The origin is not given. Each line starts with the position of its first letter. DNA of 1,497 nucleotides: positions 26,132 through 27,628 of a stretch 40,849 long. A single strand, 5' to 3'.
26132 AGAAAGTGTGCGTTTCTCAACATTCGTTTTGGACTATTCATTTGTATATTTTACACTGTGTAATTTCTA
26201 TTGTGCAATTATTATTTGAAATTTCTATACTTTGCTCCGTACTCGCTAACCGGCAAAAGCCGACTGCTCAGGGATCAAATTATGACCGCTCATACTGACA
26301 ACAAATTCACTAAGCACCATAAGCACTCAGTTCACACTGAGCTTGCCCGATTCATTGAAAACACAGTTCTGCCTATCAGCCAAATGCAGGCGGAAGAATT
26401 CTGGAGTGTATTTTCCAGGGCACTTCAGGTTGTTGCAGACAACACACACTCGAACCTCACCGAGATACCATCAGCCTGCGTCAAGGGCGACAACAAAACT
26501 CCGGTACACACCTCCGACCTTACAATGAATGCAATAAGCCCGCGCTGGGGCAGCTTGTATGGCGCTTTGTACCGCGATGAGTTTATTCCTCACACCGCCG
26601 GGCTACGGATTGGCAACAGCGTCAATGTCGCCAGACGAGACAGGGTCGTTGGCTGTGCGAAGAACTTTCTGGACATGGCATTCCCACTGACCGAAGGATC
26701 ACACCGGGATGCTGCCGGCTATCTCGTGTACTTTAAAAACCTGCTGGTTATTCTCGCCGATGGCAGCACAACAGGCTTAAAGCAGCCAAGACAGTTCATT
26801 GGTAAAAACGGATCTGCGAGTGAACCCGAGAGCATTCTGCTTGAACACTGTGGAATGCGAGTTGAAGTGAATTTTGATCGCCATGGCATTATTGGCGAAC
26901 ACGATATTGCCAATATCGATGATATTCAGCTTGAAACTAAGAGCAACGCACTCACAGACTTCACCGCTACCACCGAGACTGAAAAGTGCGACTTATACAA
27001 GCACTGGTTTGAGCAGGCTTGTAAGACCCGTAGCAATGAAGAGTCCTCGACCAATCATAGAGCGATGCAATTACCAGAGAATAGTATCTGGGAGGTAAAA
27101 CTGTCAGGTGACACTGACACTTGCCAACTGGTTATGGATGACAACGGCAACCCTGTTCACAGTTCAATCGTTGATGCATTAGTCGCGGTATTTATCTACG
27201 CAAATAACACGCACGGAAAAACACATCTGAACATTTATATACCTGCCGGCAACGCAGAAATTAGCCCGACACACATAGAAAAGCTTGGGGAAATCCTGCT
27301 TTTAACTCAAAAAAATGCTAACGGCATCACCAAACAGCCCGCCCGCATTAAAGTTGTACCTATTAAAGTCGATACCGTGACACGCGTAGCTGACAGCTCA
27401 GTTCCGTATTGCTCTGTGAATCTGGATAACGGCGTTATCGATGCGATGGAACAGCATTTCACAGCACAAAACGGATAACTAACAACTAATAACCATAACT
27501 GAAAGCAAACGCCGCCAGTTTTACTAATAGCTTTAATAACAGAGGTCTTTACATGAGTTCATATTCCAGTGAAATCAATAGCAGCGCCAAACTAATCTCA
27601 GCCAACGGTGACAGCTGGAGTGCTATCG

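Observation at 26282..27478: Intact but catalytically gutted malate-synthase-G paralog wedged between a RamB/PrpR-like regulator and aceA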

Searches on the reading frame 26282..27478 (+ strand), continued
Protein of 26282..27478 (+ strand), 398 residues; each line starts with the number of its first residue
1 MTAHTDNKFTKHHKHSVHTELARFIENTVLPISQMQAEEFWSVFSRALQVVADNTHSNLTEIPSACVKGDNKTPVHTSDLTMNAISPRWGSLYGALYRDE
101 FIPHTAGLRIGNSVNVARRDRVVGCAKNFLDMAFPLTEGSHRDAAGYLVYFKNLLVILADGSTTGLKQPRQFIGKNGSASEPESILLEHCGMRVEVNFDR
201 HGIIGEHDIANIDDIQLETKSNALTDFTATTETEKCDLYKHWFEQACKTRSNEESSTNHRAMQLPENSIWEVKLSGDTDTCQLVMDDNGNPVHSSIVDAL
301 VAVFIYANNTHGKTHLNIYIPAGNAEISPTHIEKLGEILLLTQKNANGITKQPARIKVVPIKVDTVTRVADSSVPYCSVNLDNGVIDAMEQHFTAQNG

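Call 90: find_encoding_contigs(protein=P0036, flank=4000, max_places=2)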
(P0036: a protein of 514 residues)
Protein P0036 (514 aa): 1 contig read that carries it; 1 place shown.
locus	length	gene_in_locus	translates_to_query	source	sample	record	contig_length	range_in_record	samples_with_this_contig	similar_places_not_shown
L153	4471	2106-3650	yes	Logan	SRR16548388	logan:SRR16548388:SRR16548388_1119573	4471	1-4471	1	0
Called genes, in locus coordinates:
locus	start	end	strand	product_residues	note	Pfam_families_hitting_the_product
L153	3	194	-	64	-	?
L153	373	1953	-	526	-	PF12844:HTH_19 (faint), PF01381:HTH_3 (weak), PF12268:DUF3612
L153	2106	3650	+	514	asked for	PF20658:MSG_insertion, PF01274:MS_TIM-barrel (weak)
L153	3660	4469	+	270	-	?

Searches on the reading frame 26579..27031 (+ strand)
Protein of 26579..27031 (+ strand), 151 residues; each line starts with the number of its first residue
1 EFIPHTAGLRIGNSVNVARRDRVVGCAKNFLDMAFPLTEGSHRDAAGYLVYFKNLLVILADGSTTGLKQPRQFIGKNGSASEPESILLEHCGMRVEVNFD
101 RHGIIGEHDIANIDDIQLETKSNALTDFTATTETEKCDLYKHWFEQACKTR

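Call 80: predict_structure(alignment_id=A3)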
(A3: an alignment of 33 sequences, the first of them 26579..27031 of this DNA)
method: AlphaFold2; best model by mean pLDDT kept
length: 151 residues; sequences in the alignment: 33
mean_pLDDT: 73.2   pTM: 0.61
mean pLDDT of the five models: 73.2, 70.4, 62.0, 61.6, 56.4
residues with pLDDT >= 90: 4; 70-90: 96; 50-70: 35; < 50: 16
segments of 3 or more residues with pLDDT < 50: 1-4, 6-10, 58-63
pLDDT, mean of each block of 10 residues (from residue 1): 46 69 82 85 70 56 63 84 85 86 71 81 67 86 69 41
secondary structure, 60 per line:
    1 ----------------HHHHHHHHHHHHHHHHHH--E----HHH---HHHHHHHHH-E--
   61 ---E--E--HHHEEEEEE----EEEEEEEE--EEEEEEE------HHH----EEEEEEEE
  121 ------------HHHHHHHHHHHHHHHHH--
elements in order: H17-34 H48-56 E73-78 E83-90 E93-99 E113-120 H133-149

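Call 83: fold_search(model_id=the predicted structure, library=pdb)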
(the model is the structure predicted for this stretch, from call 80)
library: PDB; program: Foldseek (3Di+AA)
matches with E <= 10: 226; with E <= 0.001: 60
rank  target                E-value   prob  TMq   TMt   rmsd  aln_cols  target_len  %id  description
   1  5oas                  5.0e-09  1.00  0.61  0.14   4.8       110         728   40  Crystal structure of malate synthase G from Pseudomonas aeruginosa in apo form. (released 2017-10-18)
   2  5vfb_A                8.7e-09  1.00  0.61  0.14   4.8       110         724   40  1.36 Angstrom Resolution Crystal Structure of Malate Synthase G from Pseudomonas aeruginosa in Complex with Glycolic A (released 2017-04-19)
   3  5ecv                  1.3e-08  1.00  0.63  0.15   4.8       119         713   40  Crystal structure of Mycobacterium tuberculosis malate synthase in complex with 2-hydroxy-4-(4-methyl-1H-indol-5-yl)-4-o (released 2016-10-26)
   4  5cbb                  1.3e-08  1.00  0.63  0.15   4.9       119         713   40  Crystal structure of Mycobacterium tuberculosis malate synthase in complex with 5-(3H-indol-3-ylidene)-2,5-dihydro-1H-py (released 2016-08-10)
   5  5cc6                  1.3e-08  1.00  0.63  0.15   4.9       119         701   40  Crystal structure of Mycobacterium tuberculosis malate synthase in complex with 1H-indole-5-carboxylic acid (released 2016-08-10)
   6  5cew                  1.3e-08  1.00  0.62  0.14   4.8       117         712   41  Crystal structure of Mycobacterium tuberculosis malate synthase in complex with 2-(pyridin-4-yl)thiazolidine-4-carboxyli (released 2016-08-10)
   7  6c8p                  1.3e-08  1.00  0.63  0.15   4.9       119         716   40  Crystal structure of Mycobacterium tuberculosis malate synthase in complex with 2-F-phenyldiketoacid (released 2018-09-05)
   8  6c6o                  1.4e-08  1.00  0.63  0.15   4.8       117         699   41  Crystal structure of Mycobacterium tuberculosis malate synthase in complex with 2-Br-4-OH-phenyldiketoacid (released 2018-09-05)
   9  5drc                  1.6e-08  1.00  0.63  0.15   4.8       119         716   40  Crystal structure of Mycobacterium tuberculosis malate synthase in complex with 2-hydroxy-4-(1H-indol-3-yl)-4-oxobut-2-e (released 2016-09-28)
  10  6c2x                  1.6e-08  1.00  0.63  0.15   4.9       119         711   40  Crystal structure of Mycobacterium tuberculosis malate synthase in complex with 2-Br-6-Me-phenyldiketoacid (released 2018-09-05)
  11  2gq3_A                2.0e-08  1.00  0.63  0.15   4.8       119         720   40  mycobacterium tuberculosis malate synthase in complex with magnesium, malate, and coenzyme A (released 2006-08-15)
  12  5cjn                  2.1e-08  1.00  0.63  0.15   4.8       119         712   40  Crystal structure of Mycobacterium tuberculosis malate synthase in complex with 3-(3-oxo-3,4-dihydroquinoxalin-2-yl)acry (released 2016-08-10)
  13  5c9u                  2.1e-08  1.00  0.63  0.15   4.8       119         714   40  Crystal structure of Mycobacterium tuberculosis malate synthase in complex with 2-(2-(2,4-dichlorophenyl)hydrazinyl)-2-o (released 2016-08-10)
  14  6au9                  2.2e-08  1.00  0.63  0.15   4.8       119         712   40  Crystal structure of Mycobacterium tuberculosis malate synthase in complex with dioxine-phenyldiketoacid (released 2018-09-05)
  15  6bu1                  2.4e-08  1.00  0.63  0.15   4.9       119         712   40  Crystal structure of Mycobacterium tuberculosis malate synthase in complex with 2-Br-3-OH-phenyldiketoacid (released 2018-09-05)
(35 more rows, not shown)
